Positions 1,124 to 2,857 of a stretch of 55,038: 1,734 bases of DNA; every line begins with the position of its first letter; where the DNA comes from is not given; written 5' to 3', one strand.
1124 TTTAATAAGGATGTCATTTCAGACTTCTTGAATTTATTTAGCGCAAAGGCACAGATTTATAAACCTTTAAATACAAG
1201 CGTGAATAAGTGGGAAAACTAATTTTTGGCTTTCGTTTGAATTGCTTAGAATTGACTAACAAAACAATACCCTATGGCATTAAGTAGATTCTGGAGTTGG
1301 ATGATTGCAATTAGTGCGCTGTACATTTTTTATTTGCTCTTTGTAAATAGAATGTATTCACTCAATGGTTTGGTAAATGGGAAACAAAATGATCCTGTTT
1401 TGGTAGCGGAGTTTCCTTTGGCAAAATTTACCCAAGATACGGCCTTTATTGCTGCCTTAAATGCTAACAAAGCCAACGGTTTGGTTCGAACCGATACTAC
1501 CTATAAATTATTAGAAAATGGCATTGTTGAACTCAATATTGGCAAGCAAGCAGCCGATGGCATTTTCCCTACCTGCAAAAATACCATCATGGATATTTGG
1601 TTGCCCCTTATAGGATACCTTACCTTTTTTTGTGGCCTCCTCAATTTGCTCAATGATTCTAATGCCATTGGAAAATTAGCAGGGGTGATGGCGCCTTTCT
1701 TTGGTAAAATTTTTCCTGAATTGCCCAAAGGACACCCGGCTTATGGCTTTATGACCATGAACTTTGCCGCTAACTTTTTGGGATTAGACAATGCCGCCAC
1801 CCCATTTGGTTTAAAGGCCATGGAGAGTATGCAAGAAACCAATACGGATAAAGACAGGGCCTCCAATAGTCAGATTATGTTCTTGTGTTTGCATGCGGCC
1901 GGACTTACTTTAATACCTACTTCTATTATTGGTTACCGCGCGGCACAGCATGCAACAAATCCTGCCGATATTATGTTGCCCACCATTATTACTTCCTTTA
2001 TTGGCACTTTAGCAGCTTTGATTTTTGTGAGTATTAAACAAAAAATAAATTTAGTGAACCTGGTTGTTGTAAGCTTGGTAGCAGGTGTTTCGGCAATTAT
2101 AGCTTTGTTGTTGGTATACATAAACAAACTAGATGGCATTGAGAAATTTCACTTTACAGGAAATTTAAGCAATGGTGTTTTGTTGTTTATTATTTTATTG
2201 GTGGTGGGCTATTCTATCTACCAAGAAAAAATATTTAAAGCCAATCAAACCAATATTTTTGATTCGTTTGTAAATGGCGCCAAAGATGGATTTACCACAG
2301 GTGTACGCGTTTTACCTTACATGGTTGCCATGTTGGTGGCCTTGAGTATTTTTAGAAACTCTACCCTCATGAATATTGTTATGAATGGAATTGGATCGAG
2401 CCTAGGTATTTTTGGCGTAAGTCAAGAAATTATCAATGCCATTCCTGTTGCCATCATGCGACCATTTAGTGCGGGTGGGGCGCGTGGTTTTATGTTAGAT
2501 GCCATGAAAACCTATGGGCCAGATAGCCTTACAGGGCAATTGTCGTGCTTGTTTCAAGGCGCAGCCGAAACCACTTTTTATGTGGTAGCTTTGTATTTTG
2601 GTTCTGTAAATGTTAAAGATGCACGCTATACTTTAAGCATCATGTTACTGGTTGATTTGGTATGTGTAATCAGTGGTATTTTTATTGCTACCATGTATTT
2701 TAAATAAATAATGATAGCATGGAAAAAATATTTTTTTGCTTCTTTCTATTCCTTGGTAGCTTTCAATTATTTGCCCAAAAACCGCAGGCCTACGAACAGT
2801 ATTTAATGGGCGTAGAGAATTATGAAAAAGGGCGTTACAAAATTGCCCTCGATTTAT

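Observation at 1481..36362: Highly iterated palindrome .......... (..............) inside unrelated genes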

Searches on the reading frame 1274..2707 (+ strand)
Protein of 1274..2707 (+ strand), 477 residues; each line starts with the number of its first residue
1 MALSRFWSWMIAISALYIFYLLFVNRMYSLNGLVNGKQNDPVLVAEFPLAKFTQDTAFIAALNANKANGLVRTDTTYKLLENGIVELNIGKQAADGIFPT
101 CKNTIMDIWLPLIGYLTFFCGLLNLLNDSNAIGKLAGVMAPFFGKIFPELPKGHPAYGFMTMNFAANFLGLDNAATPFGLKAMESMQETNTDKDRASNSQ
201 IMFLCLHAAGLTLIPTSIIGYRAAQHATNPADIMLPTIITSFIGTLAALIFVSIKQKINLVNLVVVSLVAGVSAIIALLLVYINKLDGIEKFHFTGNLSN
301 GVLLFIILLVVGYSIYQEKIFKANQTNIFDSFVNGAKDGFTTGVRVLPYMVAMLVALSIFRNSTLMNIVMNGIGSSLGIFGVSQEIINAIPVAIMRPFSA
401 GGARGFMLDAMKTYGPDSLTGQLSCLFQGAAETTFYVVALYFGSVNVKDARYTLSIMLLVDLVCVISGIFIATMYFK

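Call 22: find_encoding_contigs(protein=window:1274-2707:+, flank=10000, max_places=10)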
Protein window:1274-2707:+ (477 aa): 9 contigs read that carry it; 6 places shown.
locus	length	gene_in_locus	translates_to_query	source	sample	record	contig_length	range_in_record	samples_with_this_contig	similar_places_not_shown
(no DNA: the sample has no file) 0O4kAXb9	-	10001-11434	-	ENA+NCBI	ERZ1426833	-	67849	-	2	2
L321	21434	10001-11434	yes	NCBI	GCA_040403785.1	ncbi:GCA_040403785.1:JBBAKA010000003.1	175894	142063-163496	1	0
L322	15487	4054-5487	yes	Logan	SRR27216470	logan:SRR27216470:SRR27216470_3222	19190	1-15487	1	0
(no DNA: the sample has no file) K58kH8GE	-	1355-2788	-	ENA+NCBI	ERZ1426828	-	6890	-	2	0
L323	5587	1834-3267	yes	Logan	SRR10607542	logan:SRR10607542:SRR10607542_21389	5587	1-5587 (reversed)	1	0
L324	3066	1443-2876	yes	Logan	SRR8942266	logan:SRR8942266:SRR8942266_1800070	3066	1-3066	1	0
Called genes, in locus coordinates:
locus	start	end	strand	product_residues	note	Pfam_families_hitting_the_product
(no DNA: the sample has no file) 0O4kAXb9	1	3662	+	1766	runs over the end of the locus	PF17164:DUF5122, PF00801:PKD (faint), PF18962:Por_Secre_tail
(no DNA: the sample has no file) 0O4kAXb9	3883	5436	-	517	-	PF13541:ChlI, PF00493:MCM (faint), PF01078:Mg_chelatase, PF07728:AAA_5, PF13335:Mg_chelatase_C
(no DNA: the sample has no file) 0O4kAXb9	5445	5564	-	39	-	-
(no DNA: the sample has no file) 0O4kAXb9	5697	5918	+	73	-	PF04023:FeoA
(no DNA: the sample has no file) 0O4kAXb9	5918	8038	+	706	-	PF01926:MMR_HSR1, PF02421:FeoB_N, PF09439:SRPRB (faint), PF07670:Gate, PF07664:FeoB_C, PF07670:Gate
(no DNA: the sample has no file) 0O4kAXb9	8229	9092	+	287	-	PF00140:Sigma70_r1_2, PF04542:Sigma70_r2, PF04539:Sigma70_r3, PF04545:Sigma70_r4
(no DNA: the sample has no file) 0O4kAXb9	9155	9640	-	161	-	-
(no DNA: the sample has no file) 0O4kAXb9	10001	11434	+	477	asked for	PF07670:Gate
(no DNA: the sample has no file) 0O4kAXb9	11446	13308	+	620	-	PF00515:TPR_1 (weak), PF13414:TPR_11, PF13424:TPR_12 (weak), PF00515:TPR_1, PF07719:TPR_2 (weak), PF13181:TPR_8 (weak), PF13414:TPR_11 (weak), PF18962:Por_Secre_tail (weak), +6 more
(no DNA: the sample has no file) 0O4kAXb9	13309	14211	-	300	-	PF02016:Peptidase_S66, PF17676:Peptidase_S66C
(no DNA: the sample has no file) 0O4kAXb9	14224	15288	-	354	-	PF00483:NTP_transferase, PF22640:ManC_GMP_beta-helix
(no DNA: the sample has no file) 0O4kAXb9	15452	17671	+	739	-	PF00270:DEAD, PF04851:ResIII (weak), PF00271:Helicase_C, PF16124:RecQ_Zn_bind, PF09382:RQC, PF00570:HRDC, PF21220:RecQ-1-like_HTH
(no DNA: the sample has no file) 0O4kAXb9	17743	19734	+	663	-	PF02705:K_trans, PF22776:K_trans_C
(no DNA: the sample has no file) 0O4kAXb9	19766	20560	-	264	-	PF13489:Methyltransf_23, PF02353:CMAS, PF13847:Methyltransf_31, PF08241:Methyltransf_11, PF08242:Methyltransf_12, PF13649:Methyltransf_25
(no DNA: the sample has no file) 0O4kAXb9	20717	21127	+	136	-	PF00355:Rieske (weak)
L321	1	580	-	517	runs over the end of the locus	PF13541:ChlI, PF00493:MCM (faint), PF01078:Mg_chelatase, PF07728:AAA_5, PF13335:Mg_chelatase_C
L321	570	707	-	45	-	-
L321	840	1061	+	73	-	PF04023:FeoA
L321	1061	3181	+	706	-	PF01926:MMR_HSR1, PF02421:FeoB_N, PF09439:SRPRB (faint), PF07670:Gate, PF07664:FeoB_C, PF07670:Gate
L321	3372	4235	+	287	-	PF00140:Sigma70_r1_2, PF04542:Sigma70_r2, PF04539:Sigma70_r3, PF04545:Sigma70_r4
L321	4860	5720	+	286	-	PF18962:Por_Secre_tail (weak)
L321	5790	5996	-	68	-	-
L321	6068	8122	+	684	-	-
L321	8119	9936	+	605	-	-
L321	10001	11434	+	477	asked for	PF07670:Gate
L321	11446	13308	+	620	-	PF00515:TPR_1 (weak), PF13414:TPR_11, PF13424:TPR_12 (weak), PF00515:TPR_1, PF07719:TPR_2 (weak), PF13181:TPR_8 (weak), PF13414:TPR_11 (weak), PF18962:Por_Secre_tail (weak), +6 more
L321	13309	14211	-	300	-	PF02016:Peptidase_S66, PF17676:Peptidase_S66C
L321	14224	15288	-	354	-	PF00483:NTP_transferase, PF22640:ManC_GMP_beta-helix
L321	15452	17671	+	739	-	PF00270:DEAD, PF04851:ResIII (weak), PF00271:Helicase_C, PF16124:RecQ_Zn_bind, PF09382:RQC, PF00570:HRDC, PF21220:RecQ-1-like_HTH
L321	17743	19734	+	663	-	PF02705:K_trans, PF22776:K_trans_C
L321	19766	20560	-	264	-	PF13489:Methyltransf_23, PF02353:CMAS, PF13847:Methyltransf_31, PF08241:Methyltransf_11, PF08242:Methyltransf_12, PF13649:Methyltransf_25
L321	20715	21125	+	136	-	PF00355:Rieske (weak)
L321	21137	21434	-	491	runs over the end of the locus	PF00478:IMPDH, PF00571:CBS, PF03060:NMO (weak), PF01070:FMN_dh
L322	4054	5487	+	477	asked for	PF07670:Gate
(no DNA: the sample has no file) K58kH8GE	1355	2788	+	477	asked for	PF07670:Gate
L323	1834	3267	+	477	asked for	PF07670:Gate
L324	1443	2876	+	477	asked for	PF07670:Gate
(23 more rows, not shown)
